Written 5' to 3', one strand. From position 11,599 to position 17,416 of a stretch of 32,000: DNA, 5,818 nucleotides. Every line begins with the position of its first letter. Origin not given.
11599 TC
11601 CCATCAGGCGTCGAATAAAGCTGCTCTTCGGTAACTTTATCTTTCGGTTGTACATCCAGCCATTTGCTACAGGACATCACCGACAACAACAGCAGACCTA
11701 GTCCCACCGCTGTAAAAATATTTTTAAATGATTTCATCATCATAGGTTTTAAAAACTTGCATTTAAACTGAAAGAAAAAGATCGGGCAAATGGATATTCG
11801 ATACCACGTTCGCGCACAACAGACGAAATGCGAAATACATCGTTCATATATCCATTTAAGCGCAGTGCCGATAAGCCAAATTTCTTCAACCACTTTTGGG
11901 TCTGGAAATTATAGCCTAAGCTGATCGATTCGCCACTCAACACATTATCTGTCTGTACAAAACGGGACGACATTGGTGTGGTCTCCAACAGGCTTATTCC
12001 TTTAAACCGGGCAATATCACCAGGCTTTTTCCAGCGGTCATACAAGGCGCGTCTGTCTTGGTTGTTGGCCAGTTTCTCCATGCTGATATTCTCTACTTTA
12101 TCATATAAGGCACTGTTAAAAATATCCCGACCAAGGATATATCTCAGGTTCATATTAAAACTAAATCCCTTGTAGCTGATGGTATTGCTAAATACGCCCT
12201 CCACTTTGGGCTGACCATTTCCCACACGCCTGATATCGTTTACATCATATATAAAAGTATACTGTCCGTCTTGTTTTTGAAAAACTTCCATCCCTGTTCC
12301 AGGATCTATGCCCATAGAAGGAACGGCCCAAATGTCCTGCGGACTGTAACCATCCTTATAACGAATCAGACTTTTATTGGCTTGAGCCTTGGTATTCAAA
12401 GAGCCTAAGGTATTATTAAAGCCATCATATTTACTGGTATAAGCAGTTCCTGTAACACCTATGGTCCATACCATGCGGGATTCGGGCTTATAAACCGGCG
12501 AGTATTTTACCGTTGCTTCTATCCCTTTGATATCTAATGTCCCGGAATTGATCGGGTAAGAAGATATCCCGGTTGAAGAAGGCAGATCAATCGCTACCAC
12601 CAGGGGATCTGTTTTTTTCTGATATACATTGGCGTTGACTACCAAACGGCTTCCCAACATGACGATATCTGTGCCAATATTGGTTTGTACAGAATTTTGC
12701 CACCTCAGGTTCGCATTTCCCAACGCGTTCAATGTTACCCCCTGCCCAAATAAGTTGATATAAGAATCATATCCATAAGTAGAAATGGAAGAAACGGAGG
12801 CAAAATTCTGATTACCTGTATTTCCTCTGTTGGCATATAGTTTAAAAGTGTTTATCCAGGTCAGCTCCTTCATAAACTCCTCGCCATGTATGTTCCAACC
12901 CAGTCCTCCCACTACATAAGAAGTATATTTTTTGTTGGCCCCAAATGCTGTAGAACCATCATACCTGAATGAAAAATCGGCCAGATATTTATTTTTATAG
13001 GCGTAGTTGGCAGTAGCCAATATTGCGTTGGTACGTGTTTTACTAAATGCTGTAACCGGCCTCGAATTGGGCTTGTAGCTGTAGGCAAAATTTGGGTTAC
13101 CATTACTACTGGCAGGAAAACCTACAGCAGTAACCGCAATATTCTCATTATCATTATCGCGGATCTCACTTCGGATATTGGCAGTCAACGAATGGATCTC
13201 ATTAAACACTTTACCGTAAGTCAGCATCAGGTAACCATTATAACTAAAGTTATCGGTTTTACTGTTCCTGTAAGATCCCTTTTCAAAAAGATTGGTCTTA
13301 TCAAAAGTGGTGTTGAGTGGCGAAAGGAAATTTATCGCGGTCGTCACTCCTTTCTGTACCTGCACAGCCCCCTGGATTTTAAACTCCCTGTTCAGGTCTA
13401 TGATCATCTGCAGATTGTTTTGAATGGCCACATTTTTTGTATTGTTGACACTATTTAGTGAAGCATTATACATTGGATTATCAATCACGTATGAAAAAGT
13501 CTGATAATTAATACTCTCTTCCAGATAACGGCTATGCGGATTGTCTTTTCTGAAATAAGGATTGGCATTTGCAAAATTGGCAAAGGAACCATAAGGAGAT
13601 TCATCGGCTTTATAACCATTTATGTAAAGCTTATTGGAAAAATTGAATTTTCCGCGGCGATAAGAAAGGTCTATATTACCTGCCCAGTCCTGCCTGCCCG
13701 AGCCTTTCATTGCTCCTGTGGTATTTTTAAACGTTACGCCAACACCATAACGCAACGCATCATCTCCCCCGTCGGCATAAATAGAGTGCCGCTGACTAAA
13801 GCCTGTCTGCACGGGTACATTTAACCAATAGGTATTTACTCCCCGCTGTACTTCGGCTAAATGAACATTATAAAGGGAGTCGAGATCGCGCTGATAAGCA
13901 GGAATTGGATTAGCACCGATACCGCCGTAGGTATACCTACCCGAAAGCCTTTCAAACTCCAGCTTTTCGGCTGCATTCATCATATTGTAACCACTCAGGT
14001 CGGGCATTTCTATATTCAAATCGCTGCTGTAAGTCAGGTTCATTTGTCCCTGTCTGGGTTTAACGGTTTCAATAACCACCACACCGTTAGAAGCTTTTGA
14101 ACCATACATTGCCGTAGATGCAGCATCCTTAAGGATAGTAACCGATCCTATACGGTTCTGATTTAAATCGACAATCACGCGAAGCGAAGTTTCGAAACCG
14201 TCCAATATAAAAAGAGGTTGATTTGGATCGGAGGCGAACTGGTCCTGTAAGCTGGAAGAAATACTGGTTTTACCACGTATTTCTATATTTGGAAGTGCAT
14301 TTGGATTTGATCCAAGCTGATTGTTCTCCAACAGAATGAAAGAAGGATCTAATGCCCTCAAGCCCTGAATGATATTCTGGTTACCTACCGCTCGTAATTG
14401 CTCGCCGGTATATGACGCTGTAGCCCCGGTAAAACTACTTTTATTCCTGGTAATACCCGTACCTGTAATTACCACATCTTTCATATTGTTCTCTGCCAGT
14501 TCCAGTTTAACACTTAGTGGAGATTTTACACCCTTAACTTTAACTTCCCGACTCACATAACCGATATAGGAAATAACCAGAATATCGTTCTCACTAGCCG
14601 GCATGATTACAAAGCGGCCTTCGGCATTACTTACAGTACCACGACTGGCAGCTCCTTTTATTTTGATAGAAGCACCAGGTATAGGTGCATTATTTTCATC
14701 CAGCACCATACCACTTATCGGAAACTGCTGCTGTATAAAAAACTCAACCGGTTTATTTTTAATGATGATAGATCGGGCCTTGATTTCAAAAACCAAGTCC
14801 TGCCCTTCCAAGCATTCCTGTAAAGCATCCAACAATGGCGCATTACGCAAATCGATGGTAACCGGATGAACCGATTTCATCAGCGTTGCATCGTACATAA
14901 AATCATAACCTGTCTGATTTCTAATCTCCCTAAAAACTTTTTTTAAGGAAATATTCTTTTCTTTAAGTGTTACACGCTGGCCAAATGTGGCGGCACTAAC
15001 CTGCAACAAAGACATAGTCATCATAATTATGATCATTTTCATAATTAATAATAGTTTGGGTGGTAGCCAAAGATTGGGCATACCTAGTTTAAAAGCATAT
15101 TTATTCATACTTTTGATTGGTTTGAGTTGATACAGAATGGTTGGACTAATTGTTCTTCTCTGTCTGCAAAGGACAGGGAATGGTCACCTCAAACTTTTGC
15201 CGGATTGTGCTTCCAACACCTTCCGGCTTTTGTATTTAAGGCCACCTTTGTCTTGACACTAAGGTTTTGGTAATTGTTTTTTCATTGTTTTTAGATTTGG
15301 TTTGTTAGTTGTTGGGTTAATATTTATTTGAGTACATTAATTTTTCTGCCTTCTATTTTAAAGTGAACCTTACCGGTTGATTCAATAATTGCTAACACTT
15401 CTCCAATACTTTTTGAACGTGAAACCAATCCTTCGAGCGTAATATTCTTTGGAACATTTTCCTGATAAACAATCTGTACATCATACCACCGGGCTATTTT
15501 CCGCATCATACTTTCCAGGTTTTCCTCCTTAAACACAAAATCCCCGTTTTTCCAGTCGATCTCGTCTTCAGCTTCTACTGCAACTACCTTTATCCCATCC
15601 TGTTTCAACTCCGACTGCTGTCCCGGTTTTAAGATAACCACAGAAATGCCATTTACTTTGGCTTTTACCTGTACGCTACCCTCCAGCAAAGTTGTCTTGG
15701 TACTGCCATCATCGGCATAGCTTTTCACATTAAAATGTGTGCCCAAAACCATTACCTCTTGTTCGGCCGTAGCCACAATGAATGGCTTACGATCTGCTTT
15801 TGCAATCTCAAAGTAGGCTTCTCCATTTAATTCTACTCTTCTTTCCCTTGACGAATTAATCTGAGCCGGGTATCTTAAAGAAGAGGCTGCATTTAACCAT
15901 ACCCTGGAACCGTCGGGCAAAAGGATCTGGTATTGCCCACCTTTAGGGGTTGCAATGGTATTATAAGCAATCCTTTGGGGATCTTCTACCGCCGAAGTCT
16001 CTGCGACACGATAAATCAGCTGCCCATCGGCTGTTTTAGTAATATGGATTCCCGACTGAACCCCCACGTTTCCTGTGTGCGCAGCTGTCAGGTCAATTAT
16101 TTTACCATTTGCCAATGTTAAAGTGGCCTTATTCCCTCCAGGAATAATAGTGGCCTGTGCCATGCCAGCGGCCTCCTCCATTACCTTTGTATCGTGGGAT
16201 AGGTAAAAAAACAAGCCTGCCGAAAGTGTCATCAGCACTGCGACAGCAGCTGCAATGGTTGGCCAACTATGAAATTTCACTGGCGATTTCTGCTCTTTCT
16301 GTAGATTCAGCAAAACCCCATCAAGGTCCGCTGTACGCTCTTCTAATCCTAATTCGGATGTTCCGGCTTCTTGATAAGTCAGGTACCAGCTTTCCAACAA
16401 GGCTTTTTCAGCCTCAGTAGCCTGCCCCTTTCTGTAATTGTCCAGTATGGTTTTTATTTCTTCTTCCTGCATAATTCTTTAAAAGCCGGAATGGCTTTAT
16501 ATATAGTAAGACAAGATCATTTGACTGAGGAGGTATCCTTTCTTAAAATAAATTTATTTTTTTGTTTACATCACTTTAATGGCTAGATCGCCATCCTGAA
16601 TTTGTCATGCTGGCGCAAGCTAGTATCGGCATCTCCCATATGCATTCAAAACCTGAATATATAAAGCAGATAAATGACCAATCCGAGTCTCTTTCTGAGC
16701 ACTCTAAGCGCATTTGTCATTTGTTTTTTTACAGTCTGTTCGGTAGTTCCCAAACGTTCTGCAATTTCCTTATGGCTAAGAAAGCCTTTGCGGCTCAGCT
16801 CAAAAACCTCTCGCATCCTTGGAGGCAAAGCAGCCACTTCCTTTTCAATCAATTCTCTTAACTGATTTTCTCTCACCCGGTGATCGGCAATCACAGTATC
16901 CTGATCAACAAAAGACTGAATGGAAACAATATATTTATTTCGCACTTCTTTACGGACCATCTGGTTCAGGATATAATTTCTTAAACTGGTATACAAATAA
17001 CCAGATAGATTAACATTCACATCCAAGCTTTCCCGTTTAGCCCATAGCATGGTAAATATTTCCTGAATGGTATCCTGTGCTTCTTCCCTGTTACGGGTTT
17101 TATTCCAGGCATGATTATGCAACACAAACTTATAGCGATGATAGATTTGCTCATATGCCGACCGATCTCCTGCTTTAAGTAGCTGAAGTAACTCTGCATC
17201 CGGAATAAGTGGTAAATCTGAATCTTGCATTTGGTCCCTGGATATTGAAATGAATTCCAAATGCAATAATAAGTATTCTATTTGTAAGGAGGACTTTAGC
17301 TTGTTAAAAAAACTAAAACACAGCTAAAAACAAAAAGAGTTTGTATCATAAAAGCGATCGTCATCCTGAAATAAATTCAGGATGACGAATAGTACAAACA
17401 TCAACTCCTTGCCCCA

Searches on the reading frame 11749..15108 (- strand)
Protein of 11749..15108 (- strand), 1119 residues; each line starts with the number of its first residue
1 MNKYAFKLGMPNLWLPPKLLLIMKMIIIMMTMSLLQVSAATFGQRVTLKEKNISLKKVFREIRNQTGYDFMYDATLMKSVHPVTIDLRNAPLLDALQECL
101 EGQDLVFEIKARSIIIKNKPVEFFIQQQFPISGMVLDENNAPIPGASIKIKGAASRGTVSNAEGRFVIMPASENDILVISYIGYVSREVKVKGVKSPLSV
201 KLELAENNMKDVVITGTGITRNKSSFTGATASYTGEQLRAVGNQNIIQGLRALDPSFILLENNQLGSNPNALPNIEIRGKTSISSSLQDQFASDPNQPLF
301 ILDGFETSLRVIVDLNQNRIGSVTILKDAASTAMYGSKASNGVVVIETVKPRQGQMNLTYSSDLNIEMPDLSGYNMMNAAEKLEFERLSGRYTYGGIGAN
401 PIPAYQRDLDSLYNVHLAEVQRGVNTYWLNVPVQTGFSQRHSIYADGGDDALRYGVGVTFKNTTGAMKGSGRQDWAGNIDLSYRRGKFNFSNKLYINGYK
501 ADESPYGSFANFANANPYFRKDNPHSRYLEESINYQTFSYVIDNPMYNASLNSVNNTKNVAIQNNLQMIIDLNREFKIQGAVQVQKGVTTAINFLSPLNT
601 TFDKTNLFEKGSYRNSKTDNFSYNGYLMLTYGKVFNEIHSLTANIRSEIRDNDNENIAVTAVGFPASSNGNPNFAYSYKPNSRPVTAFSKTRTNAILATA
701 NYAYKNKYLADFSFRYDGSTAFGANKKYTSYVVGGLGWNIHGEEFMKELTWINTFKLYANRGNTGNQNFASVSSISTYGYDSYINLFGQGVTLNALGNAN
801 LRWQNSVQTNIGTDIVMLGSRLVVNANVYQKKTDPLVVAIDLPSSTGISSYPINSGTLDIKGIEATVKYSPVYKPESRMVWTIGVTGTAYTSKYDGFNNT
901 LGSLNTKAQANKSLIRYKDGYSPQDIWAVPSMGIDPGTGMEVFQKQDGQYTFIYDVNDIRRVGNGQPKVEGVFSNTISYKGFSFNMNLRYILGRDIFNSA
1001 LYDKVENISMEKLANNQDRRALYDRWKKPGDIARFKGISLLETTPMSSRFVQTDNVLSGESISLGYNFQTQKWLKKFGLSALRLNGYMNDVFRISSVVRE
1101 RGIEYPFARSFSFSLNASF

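Call 6: search_protein_families(library=pfam, proteins=[window:11749-15108:-])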
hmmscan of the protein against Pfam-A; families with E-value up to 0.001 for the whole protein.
window:11749-15108:- (1119 aa): 4 families
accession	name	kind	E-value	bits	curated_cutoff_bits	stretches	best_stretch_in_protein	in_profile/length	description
PF13715.12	CarbopepD_reg_2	-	1.6e-15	57.3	32.2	1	131-214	1-88/88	CarboxypepD_reg-like domain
PF13620.12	CarboxypepD_reg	-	9.7e-11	42.3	32.3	1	131-191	2-67/82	Carboxypeptidase regulatory-like domain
PF07715.20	Plug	-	1.3e-08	35.7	23.9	1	223-343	2-107/107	TonB-dependent Receptor Plug Domain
PF07660.19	STN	-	1.6e-07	31.4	28.4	1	68-117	1-50/52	Secretin and TonB N terminus short domain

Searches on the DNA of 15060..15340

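Call 61: search_rna_families(source=window, start=15060, end=15340, threshold=evalue, max_evalue=10)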
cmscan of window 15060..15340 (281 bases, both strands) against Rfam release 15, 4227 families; matches with E-value up to 10: 3.
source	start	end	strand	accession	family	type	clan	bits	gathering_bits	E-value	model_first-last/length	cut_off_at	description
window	15099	15256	-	RF01879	TUSC7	Gene; lncRNA;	-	17.9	65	1.4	1-165/165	no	Non-coding RNA LOC285194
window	15158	15178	+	RF03156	L31-Firmicutes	Cis-reg; leader;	CL00118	16.1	33.3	0.45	1-23/32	no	L31-Firmicutes ribosomal protein leader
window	15069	15267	+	RF01946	KCNQ1OT1_1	Gene; lncRNA;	-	11.1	70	0.045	268-464/464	no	KCNQ1 overlapping transcript 1 conserved region 1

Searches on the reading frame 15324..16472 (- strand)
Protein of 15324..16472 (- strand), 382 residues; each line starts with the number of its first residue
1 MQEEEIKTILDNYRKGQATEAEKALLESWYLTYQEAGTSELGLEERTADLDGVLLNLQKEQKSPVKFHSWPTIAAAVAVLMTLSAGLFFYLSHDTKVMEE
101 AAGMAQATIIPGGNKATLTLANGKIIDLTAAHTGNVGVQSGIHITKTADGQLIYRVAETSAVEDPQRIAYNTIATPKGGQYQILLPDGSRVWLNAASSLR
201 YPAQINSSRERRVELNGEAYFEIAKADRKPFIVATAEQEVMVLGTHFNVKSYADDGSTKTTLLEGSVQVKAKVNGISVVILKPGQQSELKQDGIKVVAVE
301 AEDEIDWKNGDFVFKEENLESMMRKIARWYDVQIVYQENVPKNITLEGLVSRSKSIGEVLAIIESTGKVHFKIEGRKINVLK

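Call 6: search_protein_families(library=pfam, proteins=[window:15324-16472:-])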
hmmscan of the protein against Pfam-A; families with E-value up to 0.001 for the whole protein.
window:15324-16472:- (382 aa): 2 families
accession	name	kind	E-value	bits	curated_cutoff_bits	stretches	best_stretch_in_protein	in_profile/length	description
PF04773.18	FecR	-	1.7e-21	76.9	24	1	172-268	2-97/97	FecR protein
PF16344.10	FecR_C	-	1.1e-20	73.8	24.4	1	311-379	1-69/70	FecR, C-terminal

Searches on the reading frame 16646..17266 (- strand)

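Call 6: search_protein_families(library=pfam, proteins=[window:16646-17266:-])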
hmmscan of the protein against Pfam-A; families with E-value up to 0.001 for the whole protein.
window:16646-17266:- (206 aa): 5 families
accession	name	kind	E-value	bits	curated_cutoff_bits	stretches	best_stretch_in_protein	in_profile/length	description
PF08281.18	Sigma70_r4_2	-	5.4e-13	48.8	25.7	1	138-188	2-52/54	Sigma-70, region 4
PF04545.22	Sigma70_r4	-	2.6e-11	43.3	24.1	1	145-192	3-50/50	Sigma-70, region 4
PF04542.20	Sigma70_r2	-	1.2e-09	38.3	24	1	42-106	2-68/71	Sigma-70 region 2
PF07638.17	Sigma70_ECF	-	8.9e-07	29.4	21.1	1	24-185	5-174/185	ECF sigma factor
PF00196.25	GerE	-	0.00086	19.3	23.5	0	147-188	3-43/57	Bacterial regulatory proteins, luxR family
